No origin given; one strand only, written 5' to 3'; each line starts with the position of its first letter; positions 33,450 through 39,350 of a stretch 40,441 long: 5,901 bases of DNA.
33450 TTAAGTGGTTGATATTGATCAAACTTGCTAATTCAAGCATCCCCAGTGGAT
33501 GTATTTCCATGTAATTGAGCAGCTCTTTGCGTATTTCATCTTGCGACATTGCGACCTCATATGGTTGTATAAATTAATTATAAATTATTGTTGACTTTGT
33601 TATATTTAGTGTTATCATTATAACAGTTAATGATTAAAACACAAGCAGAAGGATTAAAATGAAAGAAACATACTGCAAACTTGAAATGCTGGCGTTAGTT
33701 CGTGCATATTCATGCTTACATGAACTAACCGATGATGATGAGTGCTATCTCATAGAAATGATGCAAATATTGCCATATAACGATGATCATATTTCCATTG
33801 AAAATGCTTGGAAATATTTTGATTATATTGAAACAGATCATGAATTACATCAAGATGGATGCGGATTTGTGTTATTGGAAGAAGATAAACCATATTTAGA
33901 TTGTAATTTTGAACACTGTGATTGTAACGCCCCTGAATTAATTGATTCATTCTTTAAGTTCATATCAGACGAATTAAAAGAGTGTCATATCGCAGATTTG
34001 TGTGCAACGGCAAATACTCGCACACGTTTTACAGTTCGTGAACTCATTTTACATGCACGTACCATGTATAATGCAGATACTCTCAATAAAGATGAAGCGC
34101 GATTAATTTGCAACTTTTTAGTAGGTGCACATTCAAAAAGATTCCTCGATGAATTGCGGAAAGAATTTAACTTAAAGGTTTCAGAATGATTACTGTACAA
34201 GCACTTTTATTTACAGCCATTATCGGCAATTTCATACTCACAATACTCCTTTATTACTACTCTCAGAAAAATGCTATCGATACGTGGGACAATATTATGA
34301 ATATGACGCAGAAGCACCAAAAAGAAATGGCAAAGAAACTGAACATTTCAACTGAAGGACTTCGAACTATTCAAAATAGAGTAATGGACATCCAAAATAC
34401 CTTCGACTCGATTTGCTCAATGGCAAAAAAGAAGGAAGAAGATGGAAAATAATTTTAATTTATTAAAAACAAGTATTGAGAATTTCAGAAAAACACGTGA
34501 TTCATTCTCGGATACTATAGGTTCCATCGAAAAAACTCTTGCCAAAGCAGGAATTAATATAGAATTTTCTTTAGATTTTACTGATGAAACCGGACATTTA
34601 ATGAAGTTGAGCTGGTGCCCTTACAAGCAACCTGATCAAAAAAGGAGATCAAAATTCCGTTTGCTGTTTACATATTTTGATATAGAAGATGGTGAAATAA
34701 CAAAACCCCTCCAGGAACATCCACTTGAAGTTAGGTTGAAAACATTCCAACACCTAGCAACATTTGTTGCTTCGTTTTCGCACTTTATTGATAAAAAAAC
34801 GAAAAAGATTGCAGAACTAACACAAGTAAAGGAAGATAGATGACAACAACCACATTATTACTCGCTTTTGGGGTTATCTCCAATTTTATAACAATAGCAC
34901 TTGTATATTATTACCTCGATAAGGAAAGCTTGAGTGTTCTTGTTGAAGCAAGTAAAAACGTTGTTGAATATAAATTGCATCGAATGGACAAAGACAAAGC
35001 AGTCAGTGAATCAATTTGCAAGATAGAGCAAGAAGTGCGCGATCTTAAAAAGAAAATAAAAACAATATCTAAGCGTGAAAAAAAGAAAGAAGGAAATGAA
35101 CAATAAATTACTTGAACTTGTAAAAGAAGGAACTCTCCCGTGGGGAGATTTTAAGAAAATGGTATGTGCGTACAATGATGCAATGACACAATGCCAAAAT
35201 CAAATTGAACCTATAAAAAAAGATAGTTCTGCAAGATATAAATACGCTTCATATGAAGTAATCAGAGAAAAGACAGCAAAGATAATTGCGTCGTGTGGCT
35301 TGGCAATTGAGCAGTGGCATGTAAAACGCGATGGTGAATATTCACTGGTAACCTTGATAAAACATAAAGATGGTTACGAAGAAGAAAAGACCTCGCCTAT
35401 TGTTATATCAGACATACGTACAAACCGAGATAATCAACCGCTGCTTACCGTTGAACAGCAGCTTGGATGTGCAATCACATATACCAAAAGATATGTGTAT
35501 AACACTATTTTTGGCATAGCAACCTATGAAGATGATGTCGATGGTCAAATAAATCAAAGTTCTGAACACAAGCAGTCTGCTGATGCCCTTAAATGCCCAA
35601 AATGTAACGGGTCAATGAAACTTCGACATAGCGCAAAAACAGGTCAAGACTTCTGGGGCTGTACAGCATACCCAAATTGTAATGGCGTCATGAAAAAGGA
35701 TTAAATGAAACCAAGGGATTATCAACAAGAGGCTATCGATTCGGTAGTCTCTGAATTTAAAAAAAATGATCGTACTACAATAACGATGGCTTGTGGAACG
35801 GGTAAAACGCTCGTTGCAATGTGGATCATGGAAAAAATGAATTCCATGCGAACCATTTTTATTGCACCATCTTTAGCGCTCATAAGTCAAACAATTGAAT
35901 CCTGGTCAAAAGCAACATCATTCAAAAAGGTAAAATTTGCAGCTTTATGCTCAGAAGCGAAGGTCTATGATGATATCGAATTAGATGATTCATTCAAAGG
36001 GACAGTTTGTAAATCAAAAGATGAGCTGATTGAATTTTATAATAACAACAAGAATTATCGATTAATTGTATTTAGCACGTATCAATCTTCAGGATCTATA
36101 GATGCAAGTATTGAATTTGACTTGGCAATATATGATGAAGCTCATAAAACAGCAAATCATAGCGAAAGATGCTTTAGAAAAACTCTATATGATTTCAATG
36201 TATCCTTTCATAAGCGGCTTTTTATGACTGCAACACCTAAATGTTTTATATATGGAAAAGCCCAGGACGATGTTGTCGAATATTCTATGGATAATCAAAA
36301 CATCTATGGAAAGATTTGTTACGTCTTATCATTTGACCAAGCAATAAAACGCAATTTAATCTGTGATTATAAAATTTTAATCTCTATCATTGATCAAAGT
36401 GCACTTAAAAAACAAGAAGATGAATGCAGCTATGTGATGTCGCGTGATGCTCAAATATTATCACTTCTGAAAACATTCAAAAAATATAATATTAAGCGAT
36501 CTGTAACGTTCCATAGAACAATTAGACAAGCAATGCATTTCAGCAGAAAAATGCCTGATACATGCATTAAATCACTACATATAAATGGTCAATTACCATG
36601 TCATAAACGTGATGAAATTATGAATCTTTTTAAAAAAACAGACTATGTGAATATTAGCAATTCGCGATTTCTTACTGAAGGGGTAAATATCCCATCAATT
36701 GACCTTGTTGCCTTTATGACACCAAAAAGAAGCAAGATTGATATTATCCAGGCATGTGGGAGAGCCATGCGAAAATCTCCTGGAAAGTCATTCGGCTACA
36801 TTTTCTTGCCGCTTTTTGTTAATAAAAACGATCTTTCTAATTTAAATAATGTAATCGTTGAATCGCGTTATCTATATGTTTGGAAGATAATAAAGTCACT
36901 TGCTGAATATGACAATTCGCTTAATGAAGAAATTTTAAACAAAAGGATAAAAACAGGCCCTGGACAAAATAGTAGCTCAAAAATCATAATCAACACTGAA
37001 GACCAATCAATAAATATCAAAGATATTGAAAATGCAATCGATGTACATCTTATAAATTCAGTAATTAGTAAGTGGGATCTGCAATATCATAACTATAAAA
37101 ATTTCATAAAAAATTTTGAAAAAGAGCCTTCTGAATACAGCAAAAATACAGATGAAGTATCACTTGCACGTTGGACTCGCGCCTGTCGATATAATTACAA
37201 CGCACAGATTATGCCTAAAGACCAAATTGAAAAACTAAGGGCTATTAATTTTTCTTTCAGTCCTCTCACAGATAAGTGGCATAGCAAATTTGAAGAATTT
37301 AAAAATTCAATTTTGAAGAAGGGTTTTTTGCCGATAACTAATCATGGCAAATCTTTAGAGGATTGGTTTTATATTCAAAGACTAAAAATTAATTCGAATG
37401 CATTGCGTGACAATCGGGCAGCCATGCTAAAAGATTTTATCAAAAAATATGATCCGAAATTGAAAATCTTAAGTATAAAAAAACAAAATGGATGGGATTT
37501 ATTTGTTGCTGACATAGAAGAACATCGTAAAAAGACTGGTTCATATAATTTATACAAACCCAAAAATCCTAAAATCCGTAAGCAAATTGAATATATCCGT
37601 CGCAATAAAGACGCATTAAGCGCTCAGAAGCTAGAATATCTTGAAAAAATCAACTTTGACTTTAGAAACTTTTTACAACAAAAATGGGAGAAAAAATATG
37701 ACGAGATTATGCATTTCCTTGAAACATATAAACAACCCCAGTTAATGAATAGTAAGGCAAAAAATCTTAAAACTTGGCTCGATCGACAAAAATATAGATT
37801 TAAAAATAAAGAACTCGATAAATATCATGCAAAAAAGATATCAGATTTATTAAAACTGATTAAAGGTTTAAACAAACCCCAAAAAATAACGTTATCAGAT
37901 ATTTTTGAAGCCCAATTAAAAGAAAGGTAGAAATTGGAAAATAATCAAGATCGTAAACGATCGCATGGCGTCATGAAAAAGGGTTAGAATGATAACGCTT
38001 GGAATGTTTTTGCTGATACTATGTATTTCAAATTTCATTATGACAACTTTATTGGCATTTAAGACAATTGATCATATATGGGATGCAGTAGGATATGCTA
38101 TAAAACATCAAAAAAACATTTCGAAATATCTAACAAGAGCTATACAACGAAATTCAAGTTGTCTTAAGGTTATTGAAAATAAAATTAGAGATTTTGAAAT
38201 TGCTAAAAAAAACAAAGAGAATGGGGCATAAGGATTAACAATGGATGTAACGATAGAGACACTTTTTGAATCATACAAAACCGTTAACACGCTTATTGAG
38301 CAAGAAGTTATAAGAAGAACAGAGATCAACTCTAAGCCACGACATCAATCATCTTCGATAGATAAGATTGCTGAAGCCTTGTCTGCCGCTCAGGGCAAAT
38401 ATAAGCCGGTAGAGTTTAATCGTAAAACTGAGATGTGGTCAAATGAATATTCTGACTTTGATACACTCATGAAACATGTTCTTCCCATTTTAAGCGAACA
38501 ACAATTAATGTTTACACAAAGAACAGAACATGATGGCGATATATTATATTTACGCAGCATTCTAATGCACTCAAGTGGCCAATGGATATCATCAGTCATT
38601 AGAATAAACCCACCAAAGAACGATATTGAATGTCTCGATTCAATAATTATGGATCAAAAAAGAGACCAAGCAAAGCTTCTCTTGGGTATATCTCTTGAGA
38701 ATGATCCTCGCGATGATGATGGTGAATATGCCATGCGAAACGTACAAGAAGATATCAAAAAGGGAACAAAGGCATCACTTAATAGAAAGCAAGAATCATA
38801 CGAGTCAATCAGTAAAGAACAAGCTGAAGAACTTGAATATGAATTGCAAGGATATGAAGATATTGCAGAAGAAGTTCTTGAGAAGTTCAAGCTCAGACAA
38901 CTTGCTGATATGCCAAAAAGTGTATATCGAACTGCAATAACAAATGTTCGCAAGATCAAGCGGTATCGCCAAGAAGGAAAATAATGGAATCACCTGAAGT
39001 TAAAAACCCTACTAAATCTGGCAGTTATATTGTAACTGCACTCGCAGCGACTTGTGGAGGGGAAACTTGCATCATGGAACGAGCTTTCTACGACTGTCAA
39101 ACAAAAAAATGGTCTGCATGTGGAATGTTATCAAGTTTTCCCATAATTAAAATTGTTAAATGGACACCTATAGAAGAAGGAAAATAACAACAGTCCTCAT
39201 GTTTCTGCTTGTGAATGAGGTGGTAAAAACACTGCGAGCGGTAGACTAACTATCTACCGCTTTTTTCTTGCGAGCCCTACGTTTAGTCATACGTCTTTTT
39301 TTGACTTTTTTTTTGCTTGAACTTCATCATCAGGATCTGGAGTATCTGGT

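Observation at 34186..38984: Repeated pairing of a small membrane-anchored coiled-coil protein with a recombination gene (three paralogs, two ERF annealases)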

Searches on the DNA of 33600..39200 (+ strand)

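Call 9: search_dna_similar(query=window:33600-39200:+, collection=phages, mode=distant)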
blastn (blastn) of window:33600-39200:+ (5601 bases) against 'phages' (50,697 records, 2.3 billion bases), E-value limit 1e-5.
No match.

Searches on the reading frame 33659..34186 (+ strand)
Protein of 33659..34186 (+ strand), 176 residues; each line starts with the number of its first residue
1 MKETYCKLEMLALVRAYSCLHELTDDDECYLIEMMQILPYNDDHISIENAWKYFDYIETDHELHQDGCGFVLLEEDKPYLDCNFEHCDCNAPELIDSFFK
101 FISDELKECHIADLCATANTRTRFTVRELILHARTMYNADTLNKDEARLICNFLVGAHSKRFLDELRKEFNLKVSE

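Call 7: search_protein_families(library=pfam, proteins=[window:33659-34186:+], max_evalue=0.1)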
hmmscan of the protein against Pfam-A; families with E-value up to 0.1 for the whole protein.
window:33659-34186:+ (176 aa): 0 families

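Call 8: search_protein_families(library=phrogs, proteins=[window:33659-34186:+], max_evalue=0.01)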
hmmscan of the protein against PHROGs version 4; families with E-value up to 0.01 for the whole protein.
window:33659-34186:+ (176 aa): 0 families

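Call 29: search_protein_families(library=pfam, proteins=[window:33659-34186:+], max_evalue=10)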
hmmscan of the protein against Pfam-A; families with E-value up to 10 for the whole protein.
window:33659-34186:+ (176 aa): 0 families

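Call 61: search_protein_families(library=ncbifam, proteins=[window:33659-34186:+], max_evalue=0.05)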
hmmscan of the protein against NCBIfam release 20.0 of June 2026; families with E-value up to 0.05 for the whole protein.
window:33659-34186:+ (176 aa): 0 families

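Call 62: search_protein_families(library=padloc, proteins=[window:33659-34186:+], max_evalue=0.05)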
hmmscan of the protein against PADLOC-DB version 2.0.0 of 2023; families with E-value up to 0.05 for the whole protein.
window:33659-34186:+ (176 aa): 0 families

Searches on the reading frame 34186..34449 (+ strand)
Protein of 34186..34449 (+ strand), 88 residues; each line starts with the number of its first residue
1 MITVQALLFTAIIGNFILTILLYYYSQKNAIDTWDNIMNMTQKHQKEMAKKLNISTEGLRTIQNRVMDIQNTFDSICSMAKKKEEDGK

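Call 7: search_protein_families(library=pfam, proteins=[window:34186-34449:+], max_evalue=0.1)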
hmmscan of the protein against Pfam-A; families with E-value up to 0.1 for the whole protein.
window:34186-34449:+ (88 aa): 7 families
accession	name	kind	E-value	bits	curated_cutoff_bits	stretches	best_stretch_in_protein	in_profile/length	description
PF08581.15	Tup_N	-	0.0032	18.2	28.7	1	31-76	13-58/77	Tup N-terminal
PF10828.13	DUF2570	-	0.0052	17.2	26.6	1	10-82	4-79/108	Protein of unknown function (DUF2570)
PF18723.6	HMUDK_hel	-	0.012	15.4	25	1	27-73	218-265/281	5-hmdU DNA kinase, helical domain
PF05531.17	NPV_P10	-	0.038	14.9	29.8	1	38-73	28-65/75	Nucleopolyhedrovirus P10 protein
PF14229.12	DUF4332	-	0.039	14.6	23.2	1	28-66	13-53/122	Domain of unknown function (DUF4332)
PF02319.26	E2F_TDP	-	0.046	13.9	25.7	1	40-83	15-57/65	E2F/DP family winged-helix DNA-binding domain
PF11690.13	DUF3287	-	0.073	13.4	27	1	19-73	32-85/121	Protein of unknown function (DUF3287)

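Call 8: search_protein_families(library=phrogs, proteins=[window:34186-34449:+], max_evalue=0.01)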
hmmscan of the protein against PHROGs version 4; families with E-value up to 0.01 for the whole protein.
window:34186-34449:+ (88 aa): 1 family
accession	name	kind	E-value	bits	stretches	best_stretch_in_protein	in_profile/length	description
phrog_10797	-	unknown function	0.0066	17.1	1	7-71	18-82/194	-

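Call 12: find_homologous_proteins(query=A1, max_evalue=0.01)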
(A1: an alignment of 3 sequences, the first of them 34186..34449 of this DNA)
Query A1 (3 sequences) (88 aa, profile of the alignment): 4 proteins with E <= 0.01 among 152 candidates.
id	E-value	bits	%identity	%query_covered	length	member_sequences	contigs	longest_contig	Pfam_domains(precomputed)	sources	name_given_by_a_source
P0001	8.5e-37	143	100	100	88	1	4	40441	-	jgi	jgi:uncharacterized membrane protein (DUF106 family)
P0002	3.4e-31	125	31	95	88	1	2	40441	-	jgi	jgi:hypothetical protein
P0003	1.6e-19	88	29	61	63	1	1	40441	-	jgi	jgi:hypothetical protein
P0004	3.6e-14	71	100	58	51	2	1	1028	-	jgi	jgi:hypothetical protein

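Call 21: find_encoding_contigs(protein=P0001, flank=10000, max_places=6)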
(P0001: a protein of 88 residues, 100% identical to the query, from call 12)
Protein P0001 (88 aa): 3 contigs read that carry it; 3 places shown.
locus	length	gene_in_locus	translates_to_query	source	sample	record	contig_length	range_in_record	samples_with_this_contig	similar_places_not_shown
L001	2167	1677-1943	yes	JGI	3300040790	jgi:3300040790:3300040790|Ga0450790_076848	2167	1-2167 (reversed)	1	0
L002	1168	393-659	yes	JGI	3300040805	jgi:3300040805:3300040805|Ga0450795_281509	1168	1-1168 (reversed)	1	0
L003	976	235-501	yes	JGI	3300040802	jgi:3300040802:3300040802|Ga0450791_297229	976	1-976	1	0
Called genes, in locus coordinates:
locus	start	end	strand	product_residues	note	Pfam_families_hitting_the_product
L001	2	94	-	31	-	?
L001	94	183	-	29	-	-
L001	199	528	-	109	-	PF00436:SSB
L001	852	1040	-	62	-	-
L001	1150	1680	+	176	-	-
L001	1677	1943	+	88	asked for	-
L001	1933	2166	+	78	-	?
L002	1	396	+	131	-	?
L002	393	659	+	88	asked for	-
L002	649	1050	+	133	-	-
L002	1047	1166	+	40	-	?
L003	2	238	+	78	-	?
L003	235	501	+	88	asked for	-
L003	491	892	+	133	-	-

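Call 24: search_protein_representatives(alignment_id=A1)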
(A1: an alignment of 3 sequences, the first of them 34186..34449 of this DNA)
Query: 3 sequences, 91 profile positions. Proteins with E-value up to 0.001 (for the whole library): 5; up to 1e-10: 3; up to 1e-30: 1. The best 5 are listed.
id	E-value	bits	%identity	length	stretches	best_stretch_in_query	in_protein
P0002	1.1e-31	125.1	-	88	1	1-91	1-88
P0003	5.0e-20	87.7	-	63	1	18-91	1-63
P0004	1.1e-14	70.6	-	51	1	38-91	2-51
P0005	2.2e-05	40.8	-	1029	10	24-78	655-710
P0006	4.3e-04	36.6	-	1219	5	44-83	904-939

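Call 61: search_protein_families(library=ncbifam, proteins=[window:34186-34449:+], max_evalue=0.05)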
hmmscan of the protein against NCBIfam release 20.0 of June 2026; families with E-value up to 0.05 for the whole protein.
window:34186-34449:+ (88 aa): 0 families

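Call 62: search_protein_families(library=padloc, proteins=[window:34186-34449:+], max_evalue=0.05)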
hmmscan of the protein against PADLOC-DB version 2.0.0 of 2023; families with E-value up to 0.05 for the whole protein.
window:34186-34449:+ (88 aa): 0 families

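Call 69: predict_structure(alignment_id=A1)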
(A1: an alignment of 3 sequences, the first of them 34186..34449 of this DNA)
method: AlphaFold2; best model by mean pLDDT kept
length: 88 residues; sequences in the alignment: 3
mean_pLDDT: 67.2   pTM: 0.37
mean pLDDT of the five models: 67.2, 62.8, 62.6, 60.1, 59.8
residues with pLDDT >= 90: 0; 70-90: 36; 50-70: 51; < 50: 1
segments of 3 or more residues with pLDDT < 50: none
pLDDT, mean of each block of 10 residues (from residue 1): 62 71 57 64 65 62 77 79 69
secondary structure, 60 per line:
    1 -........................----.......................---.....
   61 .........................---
elements in order: H2-25 H30-52 H56-85

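Call 116: search_solved_structures(query=A1, max_evalue=1)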
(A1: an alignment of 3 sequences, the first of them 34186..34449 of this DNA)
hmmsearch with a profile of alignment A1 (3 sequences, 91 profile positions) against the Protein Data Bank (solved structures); distinct sequences matched with E-value up to 1: 7.
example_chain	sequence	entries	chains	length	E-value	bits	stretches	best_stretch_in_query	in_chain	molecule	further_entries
8qkd_A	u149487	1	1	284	0.037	17.6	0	23-84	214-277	sc-CC-5-24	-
9y5f_B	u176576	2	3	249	0.31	14.6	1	27-85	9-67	sc-t-SNARE-5.s.8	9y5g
9o5w_B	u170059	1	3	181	0.6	13.7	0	39-79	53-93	Hemagglutinin HA2 chain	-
9r1m_A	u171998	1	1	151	0.75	13.4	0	31-86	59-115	sc-apCC-4-LMF-1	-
5f2v_V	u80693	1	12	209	0.85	13.2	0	30-90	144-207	GTP pyrophosphokinase YjbM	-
5dec_A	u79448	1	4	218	0.9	13.1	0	30-90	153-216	GTP pyrophosphokinase YjbM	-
5ded_D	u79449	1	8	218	0.9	13.1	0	30-90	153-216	GTP pyrophosphokinase YjbM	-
